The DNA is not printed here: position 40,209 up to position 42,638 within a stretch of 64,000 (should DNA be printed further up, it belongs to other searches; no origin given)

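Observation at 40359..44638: Tandem pair of uncharacterised 710-aa secreted proteins with a conserved putative Ser-Asp-His triad inside the PUL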

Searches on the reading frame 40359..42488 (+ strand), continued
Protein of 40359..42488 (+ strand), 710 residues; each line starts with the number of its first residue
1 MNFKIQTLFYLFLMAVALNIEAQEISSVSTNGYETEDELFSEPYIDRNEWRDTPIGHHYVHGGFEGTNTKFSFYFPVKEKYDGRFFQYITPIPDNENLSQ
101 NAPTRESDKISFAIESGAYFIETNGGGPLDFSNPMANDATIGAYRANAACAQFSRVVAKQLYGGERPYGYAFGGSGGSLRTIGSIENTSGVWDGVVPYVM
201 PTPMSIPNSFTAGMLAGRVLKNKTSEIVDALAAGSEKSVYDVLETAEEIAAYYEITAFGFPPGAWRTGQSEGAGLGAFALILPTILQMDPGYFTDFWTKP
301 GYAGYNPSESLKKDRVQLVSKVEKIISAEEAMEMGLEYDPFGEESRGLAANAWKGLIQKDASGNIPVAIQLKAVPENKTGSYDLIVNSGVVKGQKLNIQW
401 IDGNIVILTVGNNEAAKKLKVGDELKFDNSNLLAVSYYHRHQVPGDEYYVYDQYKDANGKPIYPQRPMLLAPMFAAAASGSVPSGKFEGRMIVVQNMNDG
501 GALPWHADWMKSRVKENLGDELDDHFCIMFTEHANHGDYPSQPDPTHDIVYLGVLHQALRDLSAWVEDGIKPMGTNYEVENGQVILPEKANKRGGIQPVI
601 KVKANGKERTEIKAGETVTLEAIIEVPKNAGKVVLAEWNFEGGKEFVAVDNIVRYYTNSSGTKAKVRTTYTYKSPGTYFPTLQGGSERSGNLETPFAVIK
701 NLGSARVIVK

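Call 16: search_solved_structures(query=A1, max_evalue=10, show_alignments=3)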
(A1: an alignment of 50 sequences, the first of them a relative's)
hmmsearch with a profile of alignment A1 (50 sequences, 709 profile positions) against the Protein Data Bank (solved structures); distinct sequences matched with E-value up to 10: 9.
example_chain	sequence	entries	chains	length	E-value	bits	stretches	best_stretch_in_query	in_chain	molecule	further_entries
5i9g_C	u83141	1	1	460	3.3e-05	25.5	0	534-599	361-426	pentatricopeptide repeat protein dPPR-U8C2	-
5i9f_A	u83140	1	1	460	0.00015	23.3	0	534-597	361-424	pentatricopeptide repeat protein dPPR-U10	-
5i9d_A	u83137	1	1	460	0.00017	23.1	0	534-599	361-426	pentatricopeptide repeat protein dPPR-U8A2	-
5i9h_A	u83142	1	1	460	0.00019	23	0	534-597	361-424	pentatricopeptide repeat protein dPPR-U8G2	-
4jrw_A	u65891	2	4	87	0.3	12.4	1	666-696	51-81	Collagenase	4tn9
2y72_A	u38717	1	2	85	0.31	12.4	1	666-696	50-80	COLLAGENASE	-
4aqo_A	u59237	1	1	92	0.39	12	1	666-696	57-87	COLLAGENASE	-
7yqo_A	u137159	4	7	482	1.4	10.2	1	414-467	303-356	Pre-B cell enhancing factor related protein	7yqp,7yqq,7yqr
8wp5_A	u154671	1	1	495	1.7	9.9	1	258-305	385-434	Glycosyltransferase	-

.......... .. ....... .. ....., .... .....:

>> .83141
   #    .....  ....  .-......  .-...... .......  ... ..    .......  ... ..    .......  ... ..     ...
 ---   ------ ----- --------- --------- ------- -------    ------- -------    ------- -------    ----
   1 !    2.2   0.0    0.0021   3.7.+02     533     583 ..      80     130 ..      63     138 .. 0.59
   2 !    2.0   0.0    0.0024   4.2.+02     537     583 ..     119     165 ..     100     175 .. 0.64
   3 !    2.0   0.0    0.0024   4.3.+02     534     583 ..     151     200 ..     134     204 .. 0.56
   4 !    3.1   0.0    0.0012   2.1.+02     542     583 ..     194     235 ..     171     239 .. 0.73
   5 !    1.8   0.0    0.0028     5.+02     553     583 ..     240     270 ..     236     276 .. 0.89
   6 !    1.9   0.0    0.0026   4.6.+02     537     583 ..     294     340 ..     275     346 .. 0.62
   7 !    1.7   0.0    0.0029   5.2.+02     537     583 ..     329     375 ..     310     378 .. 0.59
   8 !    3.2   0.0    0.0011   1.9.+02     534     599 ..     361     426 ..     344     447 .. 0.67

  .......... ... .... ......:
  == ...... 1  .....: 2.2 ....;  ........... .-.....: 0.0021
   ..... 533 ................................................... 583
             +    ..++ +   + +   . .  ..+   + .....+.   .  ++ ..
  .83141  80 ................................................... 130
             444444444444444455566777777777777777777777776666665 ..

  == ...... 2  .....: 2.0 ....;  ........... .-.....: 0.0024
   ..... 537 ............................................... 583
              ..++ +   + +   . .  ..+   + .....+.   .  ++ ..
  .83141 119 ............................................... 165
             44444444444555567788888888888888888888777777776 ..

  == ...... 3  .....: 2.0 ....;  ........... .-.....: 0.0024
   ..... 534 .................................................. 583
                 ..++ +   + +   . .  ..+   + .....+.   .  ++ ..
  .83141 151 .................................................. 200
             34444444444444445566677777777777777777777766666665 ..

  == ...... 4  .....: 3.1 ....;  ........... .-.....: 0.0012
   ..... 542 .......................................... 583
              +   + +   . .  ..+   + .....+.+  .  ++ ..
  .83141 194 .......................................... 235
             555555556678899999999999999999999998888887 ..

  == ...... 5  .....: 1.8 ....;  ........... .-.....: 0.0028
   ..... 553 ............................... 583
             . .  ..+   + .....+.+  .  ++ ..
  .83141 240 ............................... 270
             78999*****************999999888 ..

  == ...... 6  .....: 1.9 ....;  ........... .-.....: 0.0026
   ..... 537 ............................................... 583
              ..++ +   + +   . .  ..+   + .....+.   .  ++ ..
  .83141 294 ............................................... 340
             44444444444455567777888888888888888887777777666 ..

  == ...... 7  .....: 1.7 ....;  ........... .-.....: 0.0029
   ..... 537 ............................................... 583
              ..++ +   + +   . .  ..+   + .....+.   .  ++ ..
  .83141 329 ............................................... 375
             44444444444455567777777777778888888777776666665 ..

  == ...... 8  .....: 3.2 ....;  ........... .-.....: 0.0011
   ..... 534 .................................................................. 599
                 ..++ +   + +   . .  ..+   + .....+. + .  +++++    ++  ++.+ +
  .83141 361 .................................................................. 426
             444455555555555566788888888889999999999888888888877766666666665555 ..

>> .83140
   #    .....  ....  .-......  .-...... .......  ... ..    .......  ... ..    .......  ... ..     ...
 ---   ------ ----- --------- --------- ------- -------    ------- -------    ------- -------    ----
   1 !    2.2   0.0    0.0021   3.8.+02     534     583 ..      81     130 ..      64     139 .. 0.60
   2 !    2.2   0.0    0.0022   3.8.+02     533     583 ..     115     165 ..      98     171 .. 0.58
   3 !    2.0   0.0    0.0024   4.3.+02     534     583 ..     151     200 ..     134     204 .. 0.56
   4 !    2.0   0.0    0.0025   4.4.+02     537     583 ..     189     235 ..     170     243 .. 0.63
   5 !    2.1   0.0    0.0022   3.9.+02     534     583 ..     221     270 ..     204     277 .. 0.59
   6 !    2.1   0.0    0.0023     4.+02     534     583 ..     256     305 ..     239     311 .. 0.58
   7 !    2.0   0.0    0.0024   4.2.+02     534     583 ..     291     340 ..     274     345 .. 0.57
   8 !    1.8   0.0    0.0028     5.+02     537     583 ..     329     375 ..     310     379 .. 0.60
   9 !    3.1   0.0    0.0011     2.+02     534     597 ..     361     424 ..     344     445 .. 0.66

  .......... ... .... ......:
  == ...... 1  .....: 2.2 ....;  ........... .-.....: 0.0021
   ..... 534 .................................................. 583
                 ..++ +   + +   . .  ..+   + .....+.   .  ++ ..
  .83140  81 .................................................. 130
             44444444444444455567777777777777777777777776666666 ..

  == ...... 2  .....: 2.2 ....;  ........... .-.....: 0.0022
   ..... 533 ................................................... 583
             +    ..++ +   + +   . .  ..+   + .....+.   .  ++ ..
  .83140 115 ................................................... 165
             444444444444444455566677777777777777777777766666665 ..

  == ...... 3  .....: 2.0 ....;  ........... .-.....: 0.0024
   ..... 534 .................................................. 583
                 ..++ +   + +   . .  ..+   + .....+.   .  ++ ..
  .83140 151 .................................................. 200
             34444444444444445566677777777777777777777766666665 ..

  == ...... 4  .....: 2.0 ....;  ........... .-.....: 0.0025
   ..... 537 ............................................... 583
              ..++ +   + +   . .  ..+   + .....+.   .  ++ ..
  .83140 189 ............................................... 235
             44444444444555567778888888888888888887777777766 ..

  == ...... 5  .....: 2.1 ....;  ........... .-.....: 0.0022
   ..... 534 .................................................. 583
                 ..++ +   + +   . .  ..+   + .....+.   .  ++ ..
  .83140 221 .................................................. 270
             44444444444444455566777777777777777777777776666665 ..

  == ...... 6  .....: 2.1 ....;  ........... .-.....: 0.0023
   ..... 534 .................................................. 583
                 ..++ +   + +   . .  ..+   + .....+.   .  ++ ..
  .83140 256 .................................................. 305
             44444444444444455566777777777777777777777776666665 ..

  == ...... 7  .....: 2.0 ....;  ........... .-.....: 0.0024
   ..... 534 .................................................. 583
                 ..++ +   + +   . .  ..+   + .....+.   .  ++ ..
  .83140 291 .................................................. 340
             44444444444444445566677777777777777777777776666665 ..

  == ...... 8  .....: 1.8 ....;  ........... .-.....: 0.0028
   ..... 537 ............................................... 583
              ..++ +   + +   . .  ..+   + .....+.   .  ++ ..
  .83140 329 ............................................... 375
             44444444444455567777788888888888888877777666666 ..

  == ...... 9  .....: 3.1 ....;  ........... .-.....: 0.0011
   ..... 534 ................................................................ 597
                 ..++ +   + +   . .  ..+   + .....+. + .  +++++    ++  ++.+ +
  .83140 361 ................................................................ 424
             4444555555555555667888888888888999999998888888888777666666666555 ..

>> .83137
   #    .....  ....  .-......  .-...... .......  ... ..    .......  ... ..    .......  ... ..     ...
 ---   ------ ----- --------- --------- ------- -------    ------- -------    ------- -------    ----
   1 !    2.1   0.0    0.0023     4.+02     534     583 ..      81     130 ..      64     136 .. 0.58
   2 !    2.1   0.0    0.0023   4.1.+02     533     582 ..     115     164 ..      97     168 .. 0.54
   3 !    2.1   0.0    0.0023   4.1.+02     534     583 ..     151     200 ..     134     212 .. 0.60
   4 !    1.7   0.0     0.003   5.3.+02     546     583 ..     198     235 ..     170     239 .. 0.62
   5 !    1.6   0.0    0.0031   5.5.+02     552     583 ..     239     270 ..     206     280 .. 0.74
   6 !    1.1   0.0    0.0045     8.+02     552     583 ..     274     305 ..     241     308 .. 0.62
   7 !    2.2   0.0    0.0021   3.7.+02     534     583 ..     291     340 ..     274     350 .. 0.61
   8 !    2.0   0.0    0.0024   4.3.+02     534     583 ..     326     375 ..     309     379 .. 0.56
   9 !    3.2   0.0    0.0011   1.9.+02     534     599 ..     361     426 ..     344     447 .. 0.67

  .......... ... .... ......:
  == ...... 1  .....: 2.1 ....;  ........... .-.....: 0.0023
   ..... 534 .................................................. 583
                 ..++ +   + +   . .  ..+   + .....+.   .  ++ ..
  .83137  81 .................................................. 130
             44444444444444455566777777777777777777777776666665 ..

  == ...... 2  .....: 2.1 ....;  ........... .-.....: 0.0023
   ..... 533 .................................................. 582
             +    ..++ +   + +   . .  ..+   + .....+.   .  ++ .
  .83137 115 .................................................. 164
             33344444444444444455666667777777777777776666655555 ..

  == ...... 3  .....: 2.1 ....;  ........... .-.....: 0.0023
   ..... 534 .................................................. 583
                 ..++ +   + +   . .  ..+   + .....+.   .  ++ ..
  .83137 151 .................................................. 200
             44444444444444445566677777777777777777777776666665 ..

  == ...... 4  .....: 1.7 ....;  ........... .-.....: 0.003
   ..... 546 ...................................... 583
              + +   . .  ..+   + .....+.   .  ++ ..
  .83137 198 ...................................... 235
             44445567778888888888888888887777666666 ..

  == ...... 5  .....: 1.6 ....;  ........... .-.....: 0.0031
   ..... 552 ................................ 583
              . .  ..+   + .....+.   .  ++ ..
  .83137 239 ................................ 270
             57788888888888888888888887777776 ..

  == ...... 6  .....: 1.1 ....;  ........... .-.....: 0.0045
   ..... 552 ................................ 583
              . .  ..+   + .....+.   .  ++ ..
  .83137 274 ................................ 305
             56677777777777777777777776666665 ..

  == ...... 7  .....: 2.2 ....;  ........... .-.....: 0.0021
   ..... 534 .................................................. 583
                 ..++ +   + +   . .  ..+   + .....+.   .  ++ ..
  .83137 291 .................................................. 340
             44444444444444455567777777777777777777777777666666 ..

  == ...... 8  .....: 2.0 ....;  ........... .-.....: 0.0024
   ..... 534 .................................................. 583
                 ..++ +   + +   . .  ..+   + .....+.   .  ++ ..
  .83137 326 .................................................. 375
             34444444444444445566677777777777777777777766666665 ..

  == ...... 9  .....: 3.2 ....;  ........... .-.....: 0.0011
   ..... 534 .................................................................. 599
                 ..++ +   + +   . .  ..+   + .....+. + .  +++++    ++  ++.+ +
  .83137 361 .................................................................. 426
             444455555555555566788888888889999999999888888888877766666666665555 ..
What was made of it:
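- Tried and rejected: Every individual domain scored 1-3 bits, so I rejected these as a repeat artefact (call 16).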

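Call 27: search_protein_families(library=pfam, alignment_id=A1, max_evalue=0.1)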
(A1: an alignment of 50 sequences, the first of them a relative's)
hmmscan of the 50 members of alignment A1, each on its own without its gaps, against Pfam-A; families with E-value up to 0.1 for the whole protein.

A. member 1, P0001 (710 aa): 3 families
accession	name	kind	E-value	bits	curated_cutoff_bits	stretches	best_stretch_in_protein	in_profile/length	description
PF00801.26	PKD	-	0.00012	22.5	23.5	1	609-683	8-64/80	PKD domain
PF07519.17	Tannase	-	0.012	15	29.8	0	68-195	19-146/490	Tannase and feruloyl esterase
PF18911.6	PKD_4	-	0.028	14.9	27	0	607-682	9-66/85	PKD domain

B. families by the number of members that match (of 50 scanned): 15 families
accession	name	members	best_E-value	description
PF00801.26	PKD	32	4.9e-10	PKD domain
PF20091.5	Abhydrolase_10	29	1.6e-05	Alpha/beta hydrolase domain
PF18911.6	PKD_4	28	5.7e-06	PKD domain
PF07519.17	Tannase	19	2.6e-06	Tannase and feruloyl esterase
PF16158.11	N_BRCA1_IG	2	0.0052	Ig-like domain from next to BRCA1 gene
PF14524.12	Wzt_C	1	0.00031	Wzt C-terminal domain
PF18981.6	InlK_D3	1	0.0068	Internalin K domain (D3/D4)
PF07747.17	MTH865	1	0.011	MTH865-like family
PF11604.15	CusF_Ec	1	0.041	Copper binding periplasmic protein CusF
PF11941.14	DUF3459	1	0.054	Domain of unknown function (DUF3459)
PF09058.15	L27_1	1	0.055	L27_1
PF06280.18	fn3_5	1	0.059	Fn3-like domain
PF16573.10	CLP1_N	1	0.072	N-terminal beta-sandwich domain of polyadenylation factor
PF21987.2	YajR_YAM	1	0.079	YajR YAM domain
PF16450.11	Prot_ATP_ID_OB_C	1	0.085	Proteasomal ATPase OB C-terminal domain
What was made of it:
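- On PKD domain (PF00801): 32 of 50 homologues hit PKD with a best E of 4.9e-10 (call 27).
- Hits to Tannase (19/50) and Abhydrolase_10 (29/50) recur across homologues (call 27).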

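Call 28: predict_structure(alignment_id=A1)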
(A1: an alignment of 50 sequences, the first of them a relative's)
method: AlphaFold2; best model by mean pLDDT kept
length: 710 residues; sequences in the alignment: 50
mean_pLDDT: 89.0   pTM: 0.88
mean pLDDT of the five models: 89.0, 88.0, 87.1, 86.9, 86.7
residues with pLDDT >= 90: 505; 70-90: 130; 50-70: 48; < 50: 27
segments of 3 or more residues with pLDDT < 50: 21-24, 270-274, 341-357
pLDDT, mean of each block of 10 residues (from residue 1): 72 69 62 89 95 95 91 96 95 78 91 97 71 57 83 96 95 87 93 96 89 92 94 95 97 95 76 56 87 97 96 96 92 75 42 47 79 90 93 89 88 87 97 95 95 96 95 83 93 92 93 96 97 84 91 96 98 96 95 97 98 98 97 98 94 97 98 97 97 95 98
secondary structure, 60 per line:
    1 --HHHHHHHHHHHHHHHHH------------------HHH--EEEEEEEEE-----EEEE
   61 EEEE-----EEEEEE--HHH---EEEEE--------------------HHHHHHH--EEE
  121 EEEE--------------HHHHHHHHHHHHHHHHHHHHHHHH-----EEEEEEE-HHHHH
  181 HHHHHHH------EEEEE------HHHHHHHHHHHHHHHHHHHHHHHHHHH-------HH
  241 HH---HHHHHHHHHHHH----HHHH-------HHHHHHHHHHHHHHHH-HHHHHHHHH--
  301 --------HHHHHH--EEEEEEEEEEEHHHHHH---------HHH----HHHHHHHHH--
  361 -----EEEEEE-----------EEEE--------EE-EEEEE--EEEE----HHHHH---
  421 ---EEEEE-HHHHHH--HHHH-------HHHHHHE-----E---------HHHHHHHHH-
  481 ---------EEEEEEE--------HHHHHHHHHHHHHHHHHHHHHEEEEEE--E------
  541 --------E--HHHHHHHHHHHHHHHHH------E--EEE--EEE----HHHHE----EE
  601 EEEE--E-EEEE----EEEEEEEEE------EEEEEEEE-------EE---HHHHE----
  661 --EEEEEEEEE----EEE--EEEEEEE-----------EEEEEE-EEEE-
elements in order (helices of 4 or more, strands of 3 or more residues): H3-19 E43-51 E57-64 E70-75 E84-88 H109-115 E118-124 H139-162 E168-174 H176-187 E194-198 H205-231 H239-242 H246-257 H262-265 H273-288 H290-298 H309-314 E317-327 H328-333 H350-358 E366-371 E383-386 E398-402 E405-408 H413-417 E424-428 H430-435 H438-441 H449-454 H471-479 E490-496 H505-525 E526-531 H552-568 E578-580 E583-585 H590-593 E599-604 E609-612 E617-625 E632-639 H652-655 E663-671 E676-678 E681-687 E699-704 E706-709
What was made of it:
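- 40359..42491 (+): Gene A, a 710-aa tannase-superfamily-like alpha/beta hydrolase with a C-terminal PKD-like domain. AF2 model pLDDT 89, pTM 0.88 (call 28).
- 40359..40424 (+): Putative signal peptide of A (residues 1-22, cleavage after NIEA). The model shows a helix at residues 3-19 followed by a low-confidence linker (call 28).
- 40875..40889 (+): Nucleophile elbow G173-G-S175-G-G177 of A. Lies between strand 168-174 and helix 176-187 (call 28).
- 40953..41825 (+): Cap (lid) insertion of A, residues 199-489: a helical part plus a small beta-barrel-like sub-domain (about 317-428) carrying the invariant DNSN...YHRHQ motif. Inserted between core strands 194-198 and 490-496 (call 28).
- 41853..41855 (+): Catalytic acid Asp499 of A. 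Follows strand 490-496 (call 28).
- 41964..41966 (+): Catalytic base His536 of A. Follows strand 526-531 (call 28).
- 42153..42488 (+): C-terminal PKD/Ig-like beta-sandwich of A (residues 599-710). All-beta with pLDDT 94-98 (call 28).
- On Tannase / feruloyl esterase family (PF07519, ESTHER Block X): Topological positions in the AF2 model are canonical (call 28). The insert at residues 199-489 lies between core strands 194-198 and 490-496 (call 28).
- On PKD domain (PF00801): The model shows an all-beta C-terminal domain with pLDDT above 94 (call 28).
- The insert sits between strands 194-198 and 490-496 (call 28).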

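Call 30: search_protein_representatives(alignment_id=A1)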
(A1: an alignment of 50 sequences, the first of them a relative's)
Query: 50 sequences, 709 profile positions. Proteins with E-value up to 0.001 (for the whole library): 2356; up to 1e-10: 1715; up to 1e-30: 797. The best 150 are listed.
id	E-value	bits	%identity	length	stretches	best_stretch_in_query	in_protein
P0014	0.0e+00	1026.4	-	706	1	5-709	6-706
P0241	1.4e-294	995.3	-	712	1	29-708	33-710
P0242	3.5e-277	937.8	-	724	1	36-709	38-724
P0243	1.2e-271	919.5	-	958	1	34-709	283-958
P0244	1.6e-246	836.4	-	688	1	39-709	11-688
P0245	1.3e-240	816.9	-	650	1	15-523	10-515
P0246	4.8e-235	798.5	-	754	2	365-709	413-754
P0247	3.3e-230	782.5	-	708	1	10-709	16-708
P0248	2.6e-226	769.6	-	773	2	38-342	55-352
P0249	3.0e-224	762.8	-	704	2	371-708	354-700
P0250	5.0e-223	758.8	-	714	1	38-708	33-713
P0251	3.4e-221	752.7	-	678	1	40-709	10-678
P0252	1.6e-216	737.3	-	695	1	44-708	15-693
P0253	2.1e-214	730.3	-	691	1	41-706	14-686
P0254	1.1e-211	721.3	-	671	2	363-709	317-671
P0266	4.0e-190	650.0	-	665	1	39-708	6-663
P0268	2.5e-188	644.1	-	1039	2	369-708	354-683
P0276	4.7e-184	630.0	-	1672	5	432-709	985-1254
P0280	5.9e-175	599.9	-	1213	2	362-709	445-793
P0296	4.2e-154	531.0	-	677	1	41-708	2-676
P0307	3.6e-147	508.0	-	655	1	42-708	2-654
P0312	9.1e-143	493.5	-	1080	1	36-709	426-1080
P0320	1.1e-140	486.6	-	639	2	41-441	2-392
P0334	1.9e-134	466.0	-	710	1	242-626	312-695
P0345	4.8e-131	454.7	-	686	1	37-708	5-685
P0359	2.9e-128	445.5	-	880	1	40-708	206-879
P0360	3.4e-128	445.3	-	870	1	38-515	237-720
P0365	3.9e-127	441.8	-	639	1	45-708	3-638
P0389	8.9e-119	414.2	-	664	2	369-708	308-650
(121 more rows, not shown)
